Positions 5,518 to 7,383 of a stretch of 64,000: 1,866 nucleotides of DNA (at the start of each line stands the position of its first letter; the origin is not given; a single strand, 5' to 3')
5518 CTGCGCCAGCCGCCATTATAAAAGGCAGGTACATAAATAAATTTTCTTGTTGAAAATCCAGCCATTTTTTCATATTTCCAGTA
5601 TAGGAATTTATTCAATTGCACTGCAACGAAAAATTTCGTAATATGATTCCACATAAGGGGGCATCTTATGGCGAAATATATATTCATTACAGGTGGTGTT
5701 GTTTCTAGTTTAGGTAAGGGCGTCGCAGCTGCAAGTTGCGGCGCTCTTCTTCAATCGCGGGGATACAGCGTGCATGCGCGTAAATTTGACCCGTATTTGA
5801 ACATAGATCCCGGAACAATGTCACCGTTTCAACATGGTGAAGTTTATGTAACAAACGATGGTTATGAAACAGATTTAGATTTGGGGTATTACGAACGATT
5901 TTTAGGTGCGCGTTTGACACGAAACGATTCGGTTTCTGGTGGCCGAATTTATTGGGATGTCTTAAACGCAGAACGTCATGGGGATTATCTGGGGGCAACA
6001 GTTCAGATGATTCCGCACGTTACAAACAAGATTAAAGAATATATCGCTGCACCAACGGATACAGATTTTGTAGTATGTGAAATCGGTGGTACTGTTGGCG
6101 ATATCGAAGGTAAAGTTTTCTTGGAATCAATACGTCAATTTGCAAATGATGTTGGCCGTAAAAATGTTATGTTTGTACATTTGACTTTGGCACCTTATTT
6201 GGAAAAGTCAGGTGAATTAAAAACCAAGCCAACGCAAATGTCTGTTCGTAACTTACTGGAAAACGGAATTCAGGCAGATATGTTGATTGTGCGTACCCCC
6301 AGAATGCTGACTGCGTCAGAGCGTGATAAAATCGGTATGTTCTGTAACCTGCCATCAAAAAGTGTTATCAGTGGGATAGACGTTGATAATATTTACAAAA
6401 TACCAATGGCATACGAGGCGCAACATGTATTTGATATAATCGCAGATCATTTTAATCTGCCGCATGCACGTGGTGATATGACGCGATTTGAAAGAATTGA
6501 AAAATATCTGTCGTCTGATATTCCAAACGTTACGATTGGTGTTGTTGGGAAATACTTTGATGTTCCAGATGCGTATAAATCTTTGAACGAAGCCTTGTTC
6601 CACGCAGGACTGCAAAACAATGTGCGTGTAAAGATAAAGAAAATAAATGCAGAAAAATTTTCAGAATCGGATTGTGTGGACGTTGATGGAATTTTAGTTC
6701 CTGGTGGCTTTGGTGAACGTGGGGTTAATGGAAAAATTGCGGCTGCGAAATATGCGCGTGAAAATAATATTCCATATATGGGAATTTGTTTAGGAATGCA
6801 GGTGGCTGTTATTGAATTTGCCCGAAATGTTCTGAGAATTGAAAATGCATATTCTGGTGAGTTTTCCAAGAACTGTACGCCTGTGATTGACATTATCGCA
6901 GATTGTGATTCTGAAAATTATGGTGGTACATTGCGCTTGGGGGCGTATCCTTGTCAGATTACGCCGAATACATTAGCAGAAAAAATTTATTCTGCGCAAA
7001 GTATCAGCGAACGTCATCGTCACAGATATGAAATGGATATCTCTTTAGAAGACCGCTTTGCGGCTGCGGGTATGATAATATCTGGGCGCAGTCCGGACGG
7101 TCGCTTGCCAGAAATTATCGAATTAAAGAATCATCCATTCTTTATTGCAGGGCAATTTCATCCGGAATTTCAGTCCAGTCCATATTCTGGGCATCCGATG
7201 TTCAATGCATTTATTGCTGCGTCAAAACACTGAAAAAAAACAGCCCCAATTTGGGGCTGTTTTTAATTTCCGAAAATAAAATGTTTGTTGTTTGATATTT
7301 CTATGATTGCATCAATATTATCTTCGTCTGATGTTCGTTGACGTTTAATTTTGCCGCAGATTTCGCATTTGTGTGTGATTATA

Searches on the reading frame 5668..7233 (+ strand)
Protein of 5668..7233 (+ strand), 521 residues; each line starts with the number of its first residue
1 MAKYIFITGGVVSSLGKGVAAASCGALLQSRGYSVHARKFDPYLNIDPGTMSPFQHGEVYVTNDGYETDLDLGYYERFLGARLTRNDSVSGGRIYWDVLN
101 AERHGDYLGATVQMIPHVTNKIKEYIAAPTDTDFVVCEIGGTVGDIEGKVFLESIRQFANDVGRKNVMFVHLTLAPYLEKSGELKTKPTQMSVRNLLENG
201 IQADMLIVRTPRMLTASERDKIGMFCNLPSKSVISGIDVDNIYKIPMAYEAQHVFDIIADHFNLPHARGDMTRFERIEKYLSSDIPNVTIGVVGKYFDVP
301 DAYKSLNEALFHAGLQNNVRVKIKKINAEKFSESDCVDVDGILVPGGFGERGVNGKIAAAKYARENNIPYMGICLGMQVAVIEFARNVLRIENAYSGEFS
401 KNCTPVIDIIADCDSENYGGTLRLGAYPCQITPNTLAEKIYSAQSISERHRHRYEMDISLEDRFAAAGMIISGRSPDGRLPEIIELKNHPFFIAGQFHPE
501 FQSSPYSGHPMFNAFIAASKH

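Call 71: search_protein_families(library=pfam, proteins=[window:5668-7233:+], max_evalue=0.0001)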
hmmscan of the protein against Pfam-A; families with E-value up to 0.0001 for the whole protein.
window:5668-7233:+ (521 aa): 3 families
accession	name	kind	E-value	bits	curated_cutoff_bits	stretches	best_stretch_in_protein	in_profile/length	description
PF06418.20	CTP_synth_N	-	2.9e-113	378.1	26.1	1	3-264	1-265/265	CTP synthase N-terminus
PF00117.34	GATase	-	1.1e-39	136.5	22.8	1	299-517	2-189/190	Glutamine amidotransferase class-I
PF07722.19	Peptidase_C26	-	2.4e-06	27.9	20.5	1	358-500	96-219/219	Peptidase C26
